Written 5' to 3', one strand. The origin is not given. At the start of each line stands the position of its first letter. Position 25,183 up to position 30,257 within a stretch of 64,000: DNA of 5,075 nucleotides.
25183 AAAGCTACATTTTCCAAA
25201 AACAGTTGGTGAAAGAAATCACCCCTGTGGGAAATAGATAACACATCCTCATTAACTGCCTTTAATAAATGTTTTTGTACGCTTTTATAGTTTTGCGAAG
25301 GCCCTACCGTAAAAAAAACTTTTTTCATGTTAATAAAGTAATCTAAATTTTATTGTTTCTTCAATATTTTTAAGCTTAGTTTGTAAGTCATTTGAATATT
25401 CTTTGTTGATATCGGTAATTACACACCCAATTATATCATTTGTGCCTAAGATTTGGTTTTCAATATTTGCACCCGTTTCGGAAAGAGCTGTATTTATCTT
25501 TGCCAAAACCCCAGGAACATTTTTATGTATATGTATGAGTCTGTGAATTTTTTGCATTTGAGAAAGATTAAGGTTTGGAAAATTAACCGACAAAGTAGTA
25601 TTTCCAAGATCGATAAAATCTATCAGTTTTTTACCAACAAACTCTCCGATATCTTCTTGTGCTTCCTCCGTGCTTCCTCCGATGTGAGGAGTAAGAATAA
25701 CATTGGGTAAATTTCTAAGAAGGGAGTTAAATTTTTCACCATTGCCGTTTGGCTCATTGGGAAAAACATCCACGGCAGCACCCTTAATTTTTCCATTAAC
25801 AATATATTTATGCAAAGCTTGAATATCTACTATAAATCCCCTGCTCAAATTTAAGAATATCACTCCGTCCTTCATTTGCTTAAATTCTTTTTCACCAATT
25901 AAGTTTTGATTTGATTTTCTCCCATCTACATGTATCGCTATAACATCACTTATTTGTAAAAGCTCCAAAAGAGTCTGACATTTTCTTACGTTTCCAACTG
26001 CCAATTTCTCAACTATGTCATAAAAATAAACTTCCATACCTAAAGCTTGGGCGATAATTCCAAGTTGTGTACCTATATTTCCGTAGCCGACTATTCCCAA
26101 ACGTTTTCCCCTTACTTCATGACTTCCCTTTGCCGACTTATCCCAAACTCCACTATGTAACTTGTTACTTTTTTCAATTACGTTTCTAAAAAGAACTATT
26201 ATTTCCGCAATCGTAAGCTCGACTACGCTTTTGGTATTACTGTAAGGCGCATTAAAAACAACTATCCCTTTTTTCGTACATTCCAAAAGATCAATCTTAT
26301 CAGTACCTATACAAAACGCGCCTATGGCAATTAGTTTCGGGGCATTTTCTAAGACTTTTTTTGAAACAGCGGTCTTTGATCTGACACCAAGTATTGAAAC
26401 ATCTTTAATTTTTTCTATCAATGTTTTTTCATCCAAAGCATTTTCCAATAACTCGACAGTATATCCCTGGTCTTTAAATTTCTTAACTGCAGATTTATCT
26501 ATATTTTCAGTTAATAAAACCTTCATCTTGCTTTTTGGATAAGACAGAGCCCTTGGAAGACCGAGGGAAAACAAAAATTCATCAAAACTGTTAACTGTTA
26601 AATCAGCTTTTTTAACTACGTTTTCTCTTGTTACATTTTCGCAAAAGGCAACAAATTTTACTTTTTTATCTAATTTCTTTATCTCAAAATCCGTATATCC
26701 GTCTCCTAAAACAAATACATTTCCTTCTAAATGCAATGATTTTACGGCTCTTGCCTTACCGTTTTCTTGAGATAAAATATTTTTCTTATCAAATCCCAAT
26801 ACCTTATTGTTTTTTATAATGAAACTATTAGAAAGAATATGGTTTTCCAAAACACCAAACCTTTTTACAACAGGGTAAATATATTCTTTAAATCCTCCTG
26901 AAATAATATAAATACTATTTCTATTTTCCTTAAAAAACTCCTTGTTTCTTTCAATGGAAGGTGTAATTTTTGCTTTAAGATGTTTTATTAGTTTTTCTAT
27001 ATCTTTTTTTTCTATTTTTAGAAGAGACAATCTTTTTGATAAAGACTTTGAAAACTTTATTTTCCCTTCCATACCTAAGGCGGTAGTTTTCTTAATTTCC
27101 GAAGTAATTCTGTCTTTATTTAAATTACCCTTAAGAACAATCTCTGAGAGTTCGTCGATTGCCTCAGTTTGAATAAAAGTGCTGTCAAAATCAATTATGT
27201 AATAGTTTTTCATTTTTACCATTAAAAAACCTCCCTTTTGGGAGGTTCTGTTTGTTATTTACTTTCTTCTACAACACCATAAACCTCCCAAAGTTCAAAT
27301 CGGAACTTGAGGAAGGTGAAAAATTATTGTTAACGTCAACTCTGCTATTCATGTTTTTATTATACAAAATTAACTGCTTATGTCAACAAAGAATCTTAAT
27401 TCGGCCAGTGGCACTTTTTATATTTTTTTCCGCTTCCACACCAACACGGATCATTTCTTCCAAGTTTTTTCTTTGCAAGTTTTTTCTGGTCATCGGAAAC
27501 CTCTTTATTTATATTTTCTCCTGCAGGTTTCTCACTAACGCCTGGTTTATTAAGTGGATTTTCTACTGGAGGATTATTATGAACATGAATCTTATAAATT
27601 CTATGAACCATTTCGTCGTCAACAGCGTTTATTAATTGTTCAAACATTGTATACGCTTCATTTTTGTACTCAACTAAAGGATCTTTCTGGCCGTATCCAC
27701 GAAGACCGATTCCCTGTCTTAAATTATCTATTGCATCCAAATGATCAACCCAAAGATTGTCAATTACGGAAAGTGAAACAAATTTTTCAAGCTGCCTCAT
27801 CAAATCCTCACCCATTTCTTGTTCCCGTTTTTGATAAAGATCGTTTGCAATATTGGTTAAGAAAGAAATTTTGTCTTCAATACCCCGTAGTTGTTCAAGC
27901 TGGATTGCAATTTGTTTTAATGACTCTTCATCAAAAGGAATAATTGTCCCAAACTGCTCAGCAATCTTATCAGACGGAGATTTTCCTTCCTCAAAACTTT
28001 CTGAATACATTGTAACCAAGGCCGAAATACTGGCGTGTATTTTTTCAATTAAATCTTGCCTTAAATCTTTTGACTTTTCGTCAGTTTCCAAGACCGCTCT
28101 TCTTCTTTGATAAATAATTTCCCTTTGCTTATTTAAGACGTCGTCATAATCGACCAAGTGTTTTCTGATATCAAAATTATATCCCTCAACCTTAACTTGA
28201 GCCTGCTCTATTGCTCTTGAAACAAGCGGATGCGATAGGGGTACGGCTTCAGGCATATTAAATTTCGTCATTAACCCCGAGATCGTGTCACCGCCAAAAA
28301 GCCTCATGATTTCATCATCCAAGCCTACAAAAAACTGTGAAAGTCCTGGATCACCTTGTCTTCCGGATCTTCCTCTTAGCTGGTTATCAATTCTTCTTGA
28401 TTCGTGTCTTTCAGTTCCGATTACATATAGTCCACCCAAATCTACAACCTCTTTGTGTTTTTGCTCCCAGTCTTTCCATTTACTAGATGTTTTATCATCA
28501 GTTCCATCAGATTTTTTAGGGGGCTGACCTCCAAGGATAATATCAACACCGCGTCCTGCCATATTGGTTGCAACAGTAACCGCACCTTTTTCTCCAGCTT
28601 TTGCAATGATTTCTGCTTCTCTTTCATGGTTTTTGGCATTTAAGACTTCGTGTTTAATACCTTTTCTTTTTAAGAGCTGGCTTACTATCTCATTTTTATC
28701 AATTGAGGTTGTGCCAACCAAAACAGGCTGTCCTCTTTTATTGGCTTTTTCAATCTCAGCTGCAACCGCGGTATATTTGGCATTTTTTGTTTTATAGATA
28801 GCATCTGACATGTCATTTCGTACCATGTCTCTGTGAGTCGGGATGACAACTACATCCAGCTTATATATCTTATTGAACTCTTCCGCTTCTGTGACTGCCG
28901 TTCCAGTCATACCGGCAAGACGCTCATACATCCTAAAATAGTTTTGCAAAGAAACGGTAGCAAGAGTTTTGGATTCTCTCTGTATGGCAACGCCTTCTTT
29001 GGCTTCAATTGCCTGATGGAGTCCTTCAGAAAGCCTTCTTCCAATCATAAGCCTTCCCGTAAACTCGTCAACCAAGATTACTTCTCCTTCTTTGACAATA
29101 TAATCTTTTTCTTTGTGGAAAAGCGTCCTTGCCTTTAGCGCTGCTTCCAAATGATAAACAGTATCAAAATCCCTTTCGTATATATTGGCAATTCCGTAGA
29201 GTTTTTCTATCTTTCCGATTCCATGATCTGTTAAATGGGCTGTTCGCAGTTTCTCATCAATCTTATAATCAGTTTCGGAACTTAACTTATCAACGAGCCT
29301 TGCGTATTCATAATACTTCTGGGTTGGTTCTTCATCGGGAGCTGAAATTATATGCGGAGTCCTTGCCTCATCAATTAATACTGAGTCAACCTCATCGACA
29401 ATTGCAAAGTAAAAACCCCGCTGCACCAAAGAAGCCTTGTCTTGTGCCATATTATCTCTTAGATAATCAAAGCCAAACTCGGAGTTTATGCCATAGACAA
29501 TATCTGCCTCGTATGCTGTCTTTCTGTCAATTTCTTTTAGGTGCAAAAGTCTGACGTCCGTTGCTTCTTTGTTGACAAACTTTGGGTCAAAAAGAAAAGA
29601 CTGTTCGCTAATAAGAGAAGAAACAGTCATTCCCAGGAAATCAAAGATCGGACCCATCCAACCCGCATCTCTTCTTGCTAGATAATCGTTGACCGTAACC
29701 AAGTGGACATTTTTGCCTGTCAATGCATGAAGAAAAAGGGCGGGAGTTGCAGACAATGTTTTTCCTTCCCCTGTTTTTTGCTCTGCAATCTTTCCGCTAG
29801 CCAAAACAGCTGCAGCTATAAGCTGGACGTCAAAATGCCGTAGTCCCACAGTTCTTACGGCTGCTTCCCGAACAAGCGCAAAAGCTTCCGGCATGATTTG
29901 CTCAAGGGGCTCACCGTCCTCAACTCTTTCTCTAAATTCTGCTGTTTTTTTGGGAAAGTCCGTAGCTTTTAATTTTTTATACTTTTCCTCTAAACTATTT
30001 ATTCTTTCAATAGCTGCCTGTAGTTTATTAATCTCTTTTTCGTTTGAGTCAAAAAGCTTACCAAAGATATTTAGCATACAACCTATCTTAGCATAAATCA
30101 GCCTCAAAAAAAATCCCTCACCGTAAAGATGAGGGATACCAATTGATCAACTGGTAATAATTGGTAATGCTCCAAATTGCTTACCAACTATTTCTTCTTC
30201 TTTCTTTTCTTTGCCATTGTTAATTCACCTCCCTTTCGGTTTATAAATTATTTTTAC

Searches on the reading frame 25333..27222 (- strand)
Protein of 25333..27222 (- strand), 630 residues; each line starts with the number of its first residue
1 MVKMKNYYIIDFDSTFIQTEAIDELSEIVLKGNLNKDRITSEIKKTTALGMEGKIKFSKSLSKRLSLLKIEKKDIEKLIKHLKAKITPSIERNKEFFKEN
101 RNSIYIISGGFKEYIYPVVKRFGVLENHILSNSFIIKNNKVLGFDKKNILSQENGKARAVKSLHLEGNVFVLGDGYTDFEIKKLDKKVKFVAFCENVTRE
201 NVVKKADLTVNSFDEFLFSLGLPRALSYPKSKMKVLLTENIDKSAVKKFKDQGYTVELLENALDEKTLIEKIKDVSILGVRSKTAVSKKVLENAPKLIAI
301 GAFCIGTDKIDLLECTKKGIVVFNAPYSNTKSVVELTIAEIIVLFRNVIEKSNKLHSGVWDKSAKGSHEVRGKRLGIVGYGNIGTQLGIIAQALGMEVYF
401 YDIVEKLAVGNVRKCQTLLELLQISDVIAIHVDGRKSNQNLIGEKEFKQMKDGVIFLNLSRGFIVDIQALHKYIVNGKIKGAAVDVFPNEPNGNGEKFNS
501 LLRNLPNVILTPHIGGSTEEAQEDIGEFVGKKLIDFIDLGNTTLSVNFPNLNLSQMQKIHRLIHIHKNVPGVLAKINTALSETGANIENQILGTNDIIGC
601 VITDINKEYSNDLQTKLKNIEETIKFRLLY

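Call 18: search_protein_families(library=ncbifam, proteins=[window:25333-27222:-], max_evalue=0.00001)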
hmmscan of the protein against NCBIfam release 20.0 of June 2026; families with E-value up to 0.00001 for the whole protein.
window:25333-27222:- (630 aa): 28 families (the best 25 are shown)
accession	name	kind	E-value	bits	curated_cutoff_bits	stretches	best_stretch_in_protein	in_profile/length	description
NF008759.0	PRK11790.1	equivalog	1.8e-183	609.9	404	1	225-630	4-410/410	phosphoglycerate dehydrogenase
TIGR01327.1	PGDH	equivalog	4e-83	280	454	1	234-561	1-325/525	phosphoglycerate dehydrogenase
NF009714.1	PRK13243.1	equivalog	1.6e-56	192.1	455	1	232-537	2-313/332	glyoxylate reductase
NF005069.0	PRK06487.1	equivalog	4.1e-43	147.6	448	1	262-533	36-307/320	2-hydroxyacid dehydrogenase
NF006263.0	PRK08410.1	equivalog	4.5e-43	147.8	389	1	232-537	2-307/311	D-2-hydroxyacid dehydrogenase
NF005387.0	PRK06932.1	equivalog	1.9e-38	132.2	492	1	264-536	34-309/314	2-hydroxyacid dehydrogenase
NF011938.0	PRK15409.1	equivalog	2.4e-36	125.4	492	1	236-537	6-309/324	glyoxylate/hydroxypyruvate reductase GhrB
NF005750.0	PRK07574.1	equivalog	2.4e-34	119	329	1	286-534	104-354/386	NAD-dependent formate dehydrogenase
NF001309.0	PRK00257.1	equivalog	4.2e-33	114.8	434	1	269-542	32-283/379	4-phosphoerythronate dehydrogenase PdxB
NF006374.0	PRK08605.1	subfamily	2.8e-31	108.8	356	1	232-547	3-332/332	D-lactate dehydrogenase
NF041369.1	Dhydh_Halo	equivalog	1e-28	100.5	400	1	302-532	61-290/305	D-2-hydroxyacid dehydrogenase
NF000492.1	vanH_gen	exception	4e-28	98.4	540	1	252-527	21-301/312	D-lactate dehydrogenase VanH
NF000371.1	vanH_Agroup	exception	2.9e-25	89.1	700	1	296-536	71-315/322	VanH-A/VanH-Pt family D-lactate dehydrogenase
NF005027.0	PRK06436.1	equivalog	8.5e-24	84.2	261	1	300-519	53-262/303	2-hydroxyacid dehydrogenase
NF000004.1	vanH-D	exception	9.2e-21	74.3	550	1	246-520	19-300/323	D-lactate dehydrogenase VanH-D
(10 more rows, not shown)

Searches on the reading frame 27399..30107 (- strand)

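Call 18: search_protein_families(library=ncbifam, proteins=[window:27399-30107:-], max_evalue=0.00001)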
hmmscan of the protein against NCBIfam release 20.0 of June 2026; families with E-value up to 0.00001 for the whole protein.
window:27399-30107:- (903 aa): 14 families
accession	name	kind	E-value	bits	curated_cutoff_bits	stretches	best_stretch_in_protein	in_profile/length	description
NF009538.1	PRK12904.1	equivalog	0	1080.1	814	1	16-842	3-813/814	preprotein translocase subunit SecA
TIGR00963.1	secA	equivalog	1.6e-303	1008.9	800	1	36-828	1-786/787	preprotein translocase subunit SecA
NF006630.0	PRK09200.1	subfamily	4.6e-263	874.9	862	2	18-526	6-495/789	preprotein translocase subunit SecA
TIGR04397.1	SecA2_Bac_anthr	exception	5.8e-251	834.9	1085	2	18-527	4-494/774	accessory Sec system translocase SecA2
NF009536.0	PRK12901.1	equivalog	1.4e-241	804.8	1493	4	306-526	480-700/1118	preprotein translocase subunit SecA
TIGR03714.1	secA2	equivalog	4.8e-206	686.5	930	2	22-526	2-491/762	accessory Sec system translocase SecA2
NF012136.0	SecA2_Lm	equivalog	5.2e-196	653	1100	2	27-525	12-489/776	accessory Sec system translocase SecA2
TIGR04221.1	SecA2_Mycobac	equivalog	9.3e-178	592.9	725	2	20-689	11-633/762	accessory Sec system translocase SecA2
NF004088.0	PRK05590.1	equivalog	3.7e-09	37.1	140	1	864-900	127-163/166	hypothetical protein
NF002592.0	PRK02250.1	equivalog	1.1e-07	32.1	158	1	874-899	140-165/167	hypothetical protein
NF007704.0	PRK10396.1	equivalog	7.7e-07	29.3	149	1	874-899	193-218/221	hypothetical protein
TIGR04102.1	SWIM_PBPRA1643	hypoth_equivalog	1.5e-06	28.6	68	1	872-899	79-106/108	PBPRA1643 family SWIM/SEC-C metal-binding motif protein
NF008970.0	PRK12318.1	equivalog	4.9e-06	26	267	1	882-903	1-22/291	methionyl aminopeptidase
NF002449.0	PRK01617.1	equivalog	9.1e-06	26.1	141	0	879-899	131-151/154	hypothetical protein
